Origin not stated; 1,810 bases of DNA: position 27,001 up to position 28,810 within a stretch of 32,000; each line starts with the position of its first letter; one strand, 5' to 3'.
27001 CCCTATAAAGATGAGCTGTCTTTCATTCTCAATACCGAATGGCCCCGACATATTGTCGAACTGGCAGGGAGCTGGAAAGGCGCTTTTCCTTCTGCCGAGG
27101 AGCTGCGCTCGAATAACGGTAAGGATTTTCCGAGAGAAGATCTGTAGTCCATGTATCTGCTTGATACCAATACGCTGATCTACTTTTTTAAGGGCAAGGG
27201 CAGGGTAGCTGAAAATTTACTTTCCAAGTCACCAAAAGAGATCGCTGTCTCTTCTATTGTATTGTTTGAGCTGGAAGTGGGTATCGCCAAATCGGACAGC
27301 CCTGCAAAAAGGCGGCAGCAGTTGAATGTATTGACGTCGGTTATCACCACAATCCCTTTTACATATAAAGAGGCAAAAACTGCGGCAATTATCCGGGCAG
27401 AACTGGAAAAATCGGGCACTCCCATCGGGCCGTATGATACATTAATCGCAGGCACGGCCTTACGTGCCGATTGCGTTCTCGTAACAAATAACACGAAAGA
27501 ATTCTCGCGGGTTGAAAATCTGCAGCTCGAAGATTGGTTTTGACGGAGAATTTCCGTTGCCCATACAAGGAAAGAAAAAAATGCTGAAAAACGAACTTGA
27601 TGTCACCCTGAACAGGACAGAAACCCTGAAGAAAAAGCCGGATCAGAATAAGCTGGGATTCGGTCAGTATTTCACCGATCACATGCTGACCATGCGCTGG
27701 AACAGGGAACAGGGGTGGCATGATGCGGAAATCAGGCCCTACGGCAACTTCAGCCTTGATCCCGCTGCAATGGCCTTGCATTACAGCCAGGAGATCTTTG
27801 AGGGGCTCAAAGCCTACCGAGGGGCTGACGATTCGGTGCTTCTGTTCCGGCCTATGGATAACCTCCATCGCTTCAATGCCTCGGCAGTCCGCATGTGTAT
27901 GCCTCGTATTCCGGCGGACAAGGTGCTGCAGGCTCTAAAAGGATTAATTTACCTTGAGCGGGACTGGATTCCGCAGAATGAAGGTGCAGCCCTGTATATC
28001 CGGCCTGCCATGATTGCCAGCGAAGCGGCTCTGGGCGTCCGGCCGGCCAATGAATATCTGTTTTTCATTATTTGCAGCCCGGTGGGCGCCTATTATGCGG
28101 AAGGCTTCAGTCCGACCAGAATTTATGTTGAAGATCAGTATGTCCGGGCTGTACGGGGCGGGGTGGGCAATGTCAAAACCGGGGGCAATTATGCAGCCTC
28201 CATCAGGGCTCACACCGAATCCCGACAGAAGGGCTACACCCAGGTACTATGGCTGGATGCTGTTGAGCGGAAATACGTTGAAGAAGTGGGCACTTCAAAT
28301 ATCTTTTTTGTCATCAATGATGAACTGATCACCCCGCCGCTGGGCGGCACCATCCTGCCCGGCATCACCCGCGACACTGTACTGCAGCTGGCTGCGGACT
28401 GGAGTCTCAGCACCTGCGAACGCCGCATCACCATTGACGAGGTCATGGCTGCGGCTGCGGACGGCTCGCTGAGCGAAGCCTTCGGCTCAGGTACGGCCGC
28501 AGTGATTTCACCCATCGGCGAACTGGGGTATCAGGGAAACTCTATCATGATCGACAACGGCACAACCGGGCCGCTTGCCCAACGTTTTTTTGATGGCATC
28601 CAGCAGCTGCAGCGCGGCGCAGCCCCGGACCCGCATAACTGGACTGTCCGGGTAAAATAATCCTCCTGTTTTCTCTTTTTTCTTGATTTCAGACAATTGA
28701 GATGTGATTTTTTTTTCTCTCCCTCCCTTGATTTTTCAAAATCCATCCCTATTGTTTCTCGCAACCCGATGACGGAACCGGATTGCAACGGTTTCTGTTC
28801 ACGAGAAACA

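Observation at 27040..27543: The deaminase ORF ends in what looks like a captured VapB antitoxin tail, directly abutting an otherwise orphan VapC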

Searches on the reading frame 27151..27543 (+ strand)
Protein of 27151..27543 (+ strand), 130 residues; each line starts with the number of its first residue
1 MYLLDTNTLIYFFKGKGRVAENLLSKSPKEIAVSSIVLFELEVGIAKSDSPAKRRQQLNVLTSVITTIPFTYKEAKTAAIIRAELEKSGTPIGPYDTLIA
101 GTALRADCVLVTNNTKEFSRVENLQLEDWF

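Call 4: search_protein_families(library=pfam, proteins=[window:27151-27543:+], max_evalue=1)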
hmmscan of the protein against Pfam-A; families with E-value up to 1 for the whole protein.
window:27151-27543:+ (130 aa): 2 families
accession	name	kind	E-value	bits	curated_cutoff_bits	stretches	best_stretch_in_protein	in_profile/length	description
PF01850.27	PIN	-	1.6e-17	64.7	23.6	1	2-122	1-118/120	PIN domain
PF13470.12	PIN_3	-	0.076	14.3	27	1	2-115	2-114/115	PIN domain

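Call 5: search_protein_families(library=padloc, proteins=[window:27151-27543:+], max_evalue=0.01)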
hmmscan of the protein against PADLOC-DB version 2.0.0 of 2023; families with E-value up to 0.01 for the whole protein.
window:27151-27543:+ (130 aa): 0 families

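Call 6: search_protein_families(library=ncbifam, proteins=[window:27151-27543:+], max_evalue=1)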
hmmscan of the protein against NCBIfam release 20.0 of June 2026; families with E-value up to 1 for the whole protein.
window:27151-27543:+ (130 aa): 3 families
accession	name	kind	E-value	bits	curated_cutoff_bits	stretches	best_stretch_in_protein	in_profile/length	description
NF047863.1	VapCLeptosp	equivalog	2.3e-41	141.2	140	1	2-129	1-129/130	type II toxin-antitoxin system tRNA(fMet)-specific endonuclease VapC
NF010285.0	PRK13725.1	subfamily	3e-24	85.5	143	1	2-129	4-131/132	tRNA(fMet)-specific endonuclease VapC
NF047959.1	TA_toxin_VapC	equivalog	1.5e-10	41.2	80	1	3-121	2-119/125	type II toxin-antitoxin system VapC family toxin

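Call 12: find_related_loci(query=window:27151-27543:+, collection=genome_contigs, flank=4000)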
Query window:27151-27543:+ (130 aa) in genome_contigs; peptide patterns used: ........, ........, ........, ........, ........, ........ (x = any residue, [..] = any of these).
599 stretches matched a pattern (row limit reached: there are more); 548 encode a relative of the query (tblastn E <= 1e-3); the best 80 are kept; 80 distinct loci.
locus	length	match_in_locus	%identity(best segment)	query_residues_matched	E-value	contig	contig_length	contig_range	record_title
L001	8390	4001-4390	88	1-130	2e-75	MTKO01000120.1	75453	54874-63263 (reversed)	Candidatus Electrothrix aarhusensis isolate MCF Contig7, whole genome shotgun sequence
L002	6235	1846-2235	88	1-130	5e-75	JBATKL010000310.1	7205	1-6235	MAG: Candidatus Electrothrix sp. isolate MFD10219_ilm_asm_bin13 k127_182092, whole genome shotgun sequence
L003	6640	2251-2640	71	1-130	4e-58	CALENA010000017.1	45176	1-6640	MAG TPA_asm: uncultured Desulfobulbaceae bacterium isolate ERR2206774_bin.160_CONCOCT_v1.1_MAG genome assembly, contig:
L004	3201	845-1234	65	1-130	3e-55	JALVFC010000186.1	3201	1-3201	MAG: Thiotrichaceae bacterium isolate 134-614_metabat2_scaf2bin.146 134-614_scaffold_27090_c2, whole genome shotgun sequ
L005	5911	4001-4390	65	1-130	1e-54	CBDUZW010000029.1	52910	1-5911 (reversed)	MAG TPA_asm: uncultured bacterium isolate SRR22302365_binner123_Refined_103 genome assembly, contig: ERZ25074835.246, wh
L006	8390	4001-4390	63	1-130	2e-53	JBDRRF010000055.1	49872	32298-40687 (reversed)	MAG: Pseudomonadota bacterium isolate MEGAHIT-group-2.86 k141_1321661, whole genome shotgun sequence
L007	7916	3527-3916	65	1-130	7e-53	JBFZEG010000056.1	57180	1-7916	MAG: Gammaproteobacteria bacterium isolate PPR_0578 k121_872636, whole genome shotgun sequence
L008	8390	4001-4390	61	1-130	8e-53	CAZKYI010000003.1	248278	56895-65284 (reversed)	MAG TPA_asm: uncultured Pseudomonadales bacterium isolate SRP344714_co1_215 genome assembly, contig: NODE_91_length_2482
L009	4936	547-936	63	1-130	6e-53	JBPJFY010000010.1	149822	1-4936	Oleiphilaceae bacterium G1-8 NODE_10_length_149822_cov_36.5397, whole genome shotgun sequence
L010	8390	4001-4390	63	1-130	3e-52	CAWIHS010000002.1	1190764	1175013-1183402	MAG: uncultured Gammaproteobacteria bacterium isolate MFD03804.bin.1.238 genome assembly, contig: contig_21109, whole ge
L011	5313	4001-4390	62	1-130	3e-51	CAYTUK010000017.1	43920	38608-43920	MAG TPA_asm: uncultured Thiotrichaceae bacterium isolate SRP128015_co4_64 genome assembly, contig: NODE_172_length_43920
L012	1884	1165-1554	63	1-130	2e-51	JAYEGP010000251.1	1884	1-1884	MAG: Campylobacterota bacterium isolate MAG243 MAG243_251, whole genome shotgun sequence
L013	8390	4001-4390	62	1-130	7e-51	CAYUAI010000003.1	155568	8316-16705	MAG TPA_asm: uncultured Chromatiales bacterium isolate SRP128015_co1_174 genome assembly, contig: NODE_17_length_155568_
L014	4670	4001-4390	65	1-130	7e-51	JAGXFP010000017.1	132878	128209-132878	MAG: Desulfobacterales bacterium isolate LH_M18 k141_391751, whole genome shotgun sequence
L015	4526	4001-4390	61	1-130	6e-51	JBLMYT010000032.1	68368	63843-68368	MAG: Candidatus Omnitrophota bacterium isolate MAG222 PRJNA951521_bin77_renamed_31, whole genome shotgun sequence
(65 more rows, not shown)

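Call 29: find_homologous_proteins(query=L001:3765-3995:+, max_evalue=0.001)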
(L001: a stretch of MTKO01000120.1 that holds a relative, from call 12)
Query L001:3765-3995:+ (77 aa): 170 proteins with E <= 0.001 among 170 candidates; the best 120 are listed.
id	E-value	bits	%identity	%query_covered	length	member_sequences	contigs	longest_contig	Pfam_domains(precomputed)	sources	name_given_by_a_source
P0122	3.0e-39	149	92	100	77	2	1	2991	PF19891.6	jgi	-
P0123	4.8e-35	136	82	100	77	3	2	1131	PF19891.6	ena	-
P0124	1.2e-33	132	81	100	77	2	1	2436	-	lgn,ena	-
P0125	3.1e-29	118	75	100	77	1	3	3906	-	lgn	-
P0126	3.1e-28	115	73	100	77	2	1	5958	-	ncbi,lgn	-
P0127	3.5e-28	114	69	100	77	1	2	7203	-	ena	-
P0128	4.0e-28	114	70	100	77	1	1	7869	-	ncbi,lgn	-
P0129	8.6e-28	113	71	100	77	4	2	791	-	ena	-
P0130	1.3e-27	113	71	100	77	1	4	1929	-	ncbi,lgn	-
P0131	3.0e-27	111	73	100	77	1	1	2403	-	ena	-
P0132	3.2e-27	111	71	100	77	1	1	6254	-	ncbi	-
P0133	3.3e-27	111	69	100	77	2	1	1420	-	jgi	jgi:hypothetical protein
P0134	4.4e-27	111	71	100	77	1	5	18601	-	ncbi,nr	ncbi:CopG family transcriptional regulator [Desulfobulbus sp. US1]|nr:CopG family transcriptional re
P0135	4.4e-27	111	68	100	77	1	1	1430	-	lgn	-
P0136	4.4e-27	111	70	100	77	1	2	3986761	-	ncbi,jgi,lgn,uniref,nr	ncbi:hypothetical protein UWK_02940 [Desulfocapsa sulfexigens DSM 10523]|uniref:CopG family transcri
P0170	6.0e-25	104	68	100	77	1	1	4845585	-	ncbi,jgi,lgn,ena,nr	ncbi:MAG: CopG family transcriptional regulator [Candidatus Electrothrix communis]|nr:MAG: CopG fami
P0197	6.7e-24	101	62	100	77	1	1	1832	PF19891.6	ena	-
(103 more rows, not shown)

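Call 30: search_solved_structures(query=window:27151-27540:+, max_evalue=0.00001)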
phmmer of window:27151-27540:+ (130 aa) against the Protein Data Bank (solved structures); distinct sequences matched with E-value up to 0.00001: 9.
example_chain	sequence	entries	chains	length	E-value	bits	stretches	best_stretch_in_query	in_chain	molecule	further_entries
6ifc_A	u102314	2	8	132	2.5e-21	79.3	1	2-129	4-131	tRNA(fMet)-specific endonuclease VapC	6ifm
3tnd_A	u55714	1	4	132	9.3e-21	77.4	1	2-129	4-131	tRNA(fMet)-specific endonuclease VapC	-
6sd6_C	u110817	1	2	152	2.2e-20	76.2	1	2-129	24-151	tRNA(fMet)-specific endonuclease VapC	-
9h6a_A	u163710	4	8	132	4.9e-20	75.1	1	2-129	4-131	tRNA(fMet)-specific endonuclease VapC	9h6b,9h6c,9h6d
5ed0_A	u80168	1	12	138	5.5e-20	74.9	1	2-129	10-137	tRNA(fMet)-specific endonuclease VapC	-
5ecd_A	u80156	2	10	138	5.7e-20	74.9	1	2-129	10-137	tRNA(fMet)-specific endonuclease VapC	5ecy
5ecw_A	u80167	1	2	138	1.4e-19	73.6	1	2-129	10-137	tRNA(fMet)-specific endonuclease VapC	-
3zvk_A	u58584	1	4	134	4.8e-19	71.9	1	2-129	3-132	TOXIN OF TOXIN-ANTITOXIN SYSTEM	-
6nkl_A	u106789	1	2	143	1.4e-12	51.1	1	1-129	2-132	Ribonuclease VapC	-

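Call 31: search_solved_structures(query=L001:3765-3995:+, max_evalue=1, show_alignments=3)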
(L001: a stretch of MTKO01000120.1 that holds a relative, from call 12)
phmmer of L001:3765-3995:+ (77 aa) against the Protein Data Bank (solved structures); distinct sequences matched with E-value up to 1: 1.
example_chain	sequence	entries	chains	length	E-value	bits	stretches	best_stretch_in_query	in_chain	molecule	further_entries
1yz7_A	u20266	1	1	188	0.72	13.6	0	16-64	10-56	Probable translation initiation factor 2 alpha subunit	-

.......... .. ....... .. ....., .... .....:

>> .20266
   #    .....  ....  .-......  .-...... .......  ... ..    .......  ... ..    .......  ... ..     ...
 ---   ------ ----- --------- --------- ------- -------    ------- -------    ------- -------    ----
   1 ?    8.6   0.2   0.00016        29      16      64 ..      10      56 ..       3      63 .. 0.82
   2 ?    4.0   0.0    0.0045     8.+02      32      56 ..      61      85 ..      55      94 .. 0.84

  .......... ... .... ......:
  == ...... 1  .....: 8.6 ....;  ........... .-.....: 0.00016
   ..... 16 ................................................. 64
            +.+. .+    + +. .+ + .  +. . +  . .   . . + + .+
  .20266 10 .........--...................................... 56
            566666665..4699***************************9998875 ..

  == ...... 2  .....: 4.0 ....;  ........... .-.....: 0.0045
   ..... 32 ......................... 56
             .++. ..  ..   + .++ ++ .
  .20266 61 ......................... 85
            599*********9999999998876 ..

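Call 41: find_encoding_contigs(protein=P0170, flank=8000, max_places=2)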
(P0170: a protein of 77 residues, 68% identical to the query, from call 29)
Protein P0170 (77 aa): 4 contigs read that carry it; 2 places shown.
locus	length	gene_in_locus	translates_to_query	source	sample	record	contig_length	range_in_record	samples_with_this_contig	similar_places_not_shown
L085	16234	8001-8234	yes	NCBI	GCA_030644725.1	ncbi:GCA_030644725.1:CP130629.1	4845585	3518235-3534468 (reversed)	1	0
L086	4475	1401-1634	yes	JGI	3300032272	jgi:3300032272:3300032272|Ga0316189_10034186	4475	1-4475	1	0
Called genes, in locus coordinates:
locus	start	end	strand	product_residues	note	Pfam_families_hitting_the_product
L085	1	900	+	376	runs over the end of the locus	PF12770:CHAT (weak)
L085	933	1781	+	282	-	PF10021:PARG_cat_microb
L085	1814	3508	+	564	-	PF09820:AAA-ATPase_like, PF08011:PDDEXK_9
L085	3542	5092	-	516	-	PF00158:Sigma54_activat, PF14532:Sigma54_activ_2, PF07728:AAA_5 (weak), PF25601:AAA_lid_14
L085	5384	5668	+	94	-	-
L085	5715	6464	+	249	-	PF17131:TP_0789-like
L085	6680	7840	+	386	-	PF12704:MacB_PCD, PF02687:FtsX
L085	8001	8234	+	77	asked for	-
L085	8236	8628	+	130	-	PF01850:PIN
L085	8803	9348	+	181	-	PF13527:Acetyltransf_9, PF13508:Acetyltransf_7 (weak)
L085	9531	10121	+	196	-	-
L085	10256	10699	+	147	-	PF13302:Acetyltransf_3 (weak), PF00583:Acetyltransf_1, PF13673:Acetyltransf_10, PF13508:Acetyltransf_7, PF08445:FR47 (weak)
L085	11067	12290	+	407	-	PF12704:MacB_PCD, PF02687:FtsX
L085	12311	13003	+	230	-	PF02463:SMC_N (weak), PF00005:ABC_tran, PF13304:AAA_21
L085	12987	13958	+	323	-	-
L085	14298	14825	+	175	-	-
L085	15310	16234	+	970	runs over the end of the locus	-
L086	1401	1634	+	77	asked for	-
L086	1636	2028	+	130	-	PF01850:PIN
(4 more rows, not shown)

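Call 42: find_encoding_contigs(protein=P0124, flank=3000, max_places=2)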
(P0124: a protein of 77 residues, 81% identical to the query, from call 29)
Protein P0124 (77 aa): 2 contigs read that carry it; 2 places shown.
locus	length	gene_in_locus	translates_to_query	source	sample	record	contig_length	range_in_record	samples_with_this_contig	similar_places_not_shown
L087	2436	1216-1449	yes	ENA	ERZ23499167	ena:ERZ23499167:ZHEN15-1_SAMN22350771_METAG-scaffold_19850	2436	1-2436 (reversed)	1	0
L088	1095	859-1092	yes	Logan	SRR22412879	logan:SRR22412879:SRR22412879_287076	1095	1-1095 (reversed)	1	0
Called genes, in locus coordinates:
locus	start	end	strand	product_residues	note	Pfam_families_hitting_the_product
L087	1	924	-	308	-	?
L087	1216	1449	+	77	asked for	-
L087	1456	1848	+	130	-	PF01850:PIN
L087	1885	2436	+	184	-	?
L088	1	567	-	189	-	?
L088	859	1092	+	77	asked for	-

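Call 44: search_solved_structures(query=window:27151-27540:+, max_evalue=1e-18, show_alignments=2)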
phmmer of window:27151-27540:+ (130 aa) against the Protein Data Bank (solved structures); distinct sequences matched with E-value up to 1e-18: 8.
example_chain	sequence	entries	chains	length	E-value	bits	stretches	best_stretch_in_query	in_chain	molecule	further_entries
6ifc_A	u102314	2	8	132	2.5e-21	79.3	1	2-129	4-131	tRNA(fMet)-specific endonuclease VapC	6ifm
3tnd_A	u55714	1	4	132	9.3e-21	77.4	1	2-129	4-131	tRNA(fMet)-specific endonuclease VapC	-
6sd6_C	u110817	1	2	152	2.2e-20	76.2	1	2-129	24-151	tRNA(fMet)-specific endonuclease VapC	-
9h6a_A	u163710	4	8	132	4.9e-20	75.1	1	2-129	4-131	tRNA(fMet)-specific endonuclease VapC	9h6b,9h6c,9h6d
5ed0_A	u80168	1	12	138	5.5e-20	74.9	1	2-129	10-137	tRNA(fMet)-specific endonuclease VapC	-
5ecd_A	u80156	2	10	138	5.7e-20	74.9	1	2-129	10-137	tRNA(fMet)-specific endonuclease VapC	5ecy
5ecw_A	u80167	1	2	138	1.4e-19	73.6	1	2-129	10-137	tRNA(fMet)-specific endonuclease VapC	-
3zvk_A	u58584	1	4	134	4.8e-19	71.9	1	2-129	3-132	TOXIN OF TOXIN-ANTITOXIN SYSTEM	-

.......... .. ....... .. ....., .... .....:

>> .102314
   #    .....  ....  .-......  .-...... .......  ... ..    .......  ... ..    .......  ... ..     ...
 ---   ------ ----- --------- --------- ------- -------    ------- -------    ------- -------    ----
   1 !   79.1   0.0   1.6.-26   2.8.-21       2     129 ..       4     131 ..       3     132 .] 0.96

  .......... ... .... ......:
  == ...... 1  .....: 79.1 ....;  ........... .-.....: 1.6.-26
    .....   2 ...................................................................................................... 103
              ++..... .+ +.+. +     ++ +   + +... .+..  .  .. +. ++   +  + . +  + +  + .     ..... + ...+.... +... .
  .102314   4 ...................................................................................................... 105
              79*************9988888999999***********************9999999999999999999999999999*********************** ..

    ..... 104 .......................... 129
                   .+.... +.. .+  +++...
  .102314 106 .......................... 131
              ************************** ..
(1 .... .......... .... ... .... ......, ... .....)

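Call 78: predict_structure(alignment_id=A4)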
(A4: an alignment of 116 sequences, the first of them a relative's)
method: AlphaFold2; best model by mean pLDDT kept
length: 77 residues; sequences in the alignment: 116
mean_pLDDT: 77.7   pTM: 0.41
mean pLDDT of the five models: 77.7, 77.4, 75.6, 75.4, 71.1
residues with pLDDT >= 90: 16; 70-90: 40; 50-70: 19; < 50: 2
segments of 3 or more residues with pLDDT < 50: none
pLDDT, mean of each block of 10 residues (from residue 1): 79 92 90 80 70 71 70 65
secondary structure, 60 per line:
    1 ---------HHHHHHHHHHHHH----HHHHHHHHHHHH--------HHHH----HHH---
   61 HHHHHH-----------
elements in order: H10-22 H27-38 H47-50 H61-66

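Call 79: search_protein_families(library=pfam, proteins=[L001:3765-3995:+, P0122, P0197], max_evalue=1)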
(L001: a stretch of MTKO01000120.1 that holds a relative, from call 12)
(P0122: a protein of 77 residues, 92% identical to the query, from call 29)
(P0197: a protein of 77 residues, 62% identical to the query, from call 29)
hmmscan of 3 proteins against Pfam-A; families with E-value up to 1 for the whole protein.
L001:3765-3995:+ (77 aa): 7 families
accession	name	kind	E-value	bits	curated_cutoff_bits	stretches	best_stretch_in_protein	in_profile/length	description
PF19891.5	DUF6364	-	7.1e-06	26.8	27.3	1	4-60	5-58/70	Family of unknown function (DUF6364)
PF01402.27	RHH_1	-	0.017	15.5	20.5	1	3-39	1-37/39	Ribbon-helix-helix protein, copG family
PF22600.2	MTPAP-like_central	-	0.026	15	27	1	17-58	10-52/139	Poly(A) RNA polymerase, mitochondrial-like, central palm domain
PF21983.2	NikA-like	-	0.037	14.6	27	1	3-33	6-36/72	Mobilization protein NikA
PF16777.11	RHH_7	-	0.07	13.9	27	1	4-40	34-70/74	Transcriptional regulator, RHH-like, CopG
PF24965.1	TRS130_4HB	-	0.071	14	25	1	12-51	7-47/98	TRS130-like four helical bundle domain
PF05509.17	TraY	-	0.091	13.3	21.3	1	4-24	1-21/49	TraY domain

P0122 (77 aa): 6 families
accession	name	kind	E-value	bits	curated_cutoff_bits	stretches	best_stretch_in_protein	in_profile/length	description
PF19891.5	DUF6364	-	6.4e-06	27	27.3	1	4-60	5-58/70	Family of unknown function (DUF6364)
PF01402.27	RHH_1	-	0.0034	17.7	20.5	1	3-39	1-37/39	Ribbon-helix-helix protein, copG family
PF24965.1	TRS130_4HB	-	0.053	14.4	25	1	12-52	7-48/98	TRS130-like four helical bundle domain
PF16777.11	RHH_7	-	0.063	14.1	27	1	4-40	34-70/74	Transcriptional regulator, RHH-like, CopG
PF21983.2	NikA-like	-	0.13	12.8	27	1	3-34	6-37/72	Mobilization protein NikA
PF05509.17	TraY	-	0.14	12.7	21.3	1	4-24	1-21/49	TraY domain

P0197 (77 aa): 2 families
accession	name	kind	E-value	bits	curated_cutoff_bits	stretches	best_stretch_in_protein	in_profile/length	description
PF19891.5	DUF6364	-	7.9e-06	26.7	27.3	1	4-68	5-66/70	Family of unknown function (DUF6364)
PF19807.5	DUF6290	-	0.014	16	27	1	1-42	1-42/72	Family of unknown function (DUF6290)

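Call 80: search_protein_families(library=ncbifam, proteins=[L001:3765-3995:+, P0122], max_evalue=1)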
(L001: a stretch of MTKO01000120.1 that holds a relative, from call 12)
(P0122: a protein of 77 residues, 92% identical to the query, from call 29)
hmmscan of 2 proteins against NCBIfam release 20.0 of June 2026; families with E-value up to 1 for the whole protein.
L001:3765-3995:+ (77 aa): 3 families
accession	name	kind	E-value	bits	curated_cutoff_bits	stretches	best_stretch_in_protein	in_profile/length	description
NF041793.1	ORF56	equivalog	0.0084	16.2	50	1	4-38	3-37/39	ORF56 family plasmid copy control protein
NF048017.1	antitoxin_RelB_like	equivalog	0.026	14.8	50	1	8-67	2-65/70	type II toxin-antitoxin system RelB family antitoxin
NF008671.0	PRK11675.1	equivalog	0.089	13.2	62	1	3-41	52-90/95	LexA regulated protein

P0122 (77 aa): 5 families
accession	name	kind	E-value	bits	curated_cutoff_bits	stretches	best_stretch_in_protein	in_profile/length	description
NF041793.1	ORF56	equivalog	0.016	15.3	50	1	4-35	3-34/39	ORF56 family plasmid copy control protein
NF048017.1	antitoxin_RelB_like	equivalog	0.025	14.8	50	1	8-69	2-67/70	type II toxin-antitoxin system RelB family antitoxin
NF010302.0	PRK13740.1-3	equivalog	0.083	13.2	147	1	4-40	14-50/75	conjugal transfer relaxosome protein TraY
NF008671.0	PRK11675.1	equivalog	0.099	13.1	62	1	3-41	52-90/95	LexA regulated protein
NF006016.1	PRK08155.1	equivalog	0.22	9.9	870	1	6-69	298-364/554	acetolactate synthase large subunit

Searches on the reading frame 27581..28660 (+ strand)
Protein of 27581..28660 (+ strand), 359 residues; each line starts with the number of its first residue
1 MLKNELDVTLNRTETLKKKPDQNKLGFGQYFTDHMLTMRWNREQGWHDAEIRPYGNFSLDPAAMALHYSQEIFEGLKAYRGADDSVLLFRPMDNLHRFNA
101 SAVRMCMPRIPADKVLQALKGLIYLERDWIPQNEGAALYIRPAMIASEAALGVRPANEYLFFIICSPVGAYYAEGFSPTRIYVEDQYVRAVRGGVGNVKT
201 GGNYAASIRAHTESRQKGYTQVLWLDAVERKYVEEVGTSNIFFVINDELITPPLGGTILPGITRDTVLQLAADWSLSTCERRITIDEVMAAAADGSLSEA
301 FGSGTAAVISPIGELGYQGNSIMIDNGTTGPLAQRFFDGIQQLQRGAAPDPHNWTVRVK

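Call 58: search_protein_families(library=pfam, proteins=[window:27581-28660:+], max_evalue=0.001)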
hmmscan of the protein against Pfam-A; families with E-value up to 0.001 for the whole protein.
window:27581-28660:+ (359 aa): 1 family
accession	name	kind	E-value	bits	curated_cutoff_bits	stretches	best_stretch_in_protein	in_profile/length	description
PF01063.24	Aminotran_4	-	1.6e-31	110.3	28.5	1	72-314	2-222/223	Amino-transferase class IV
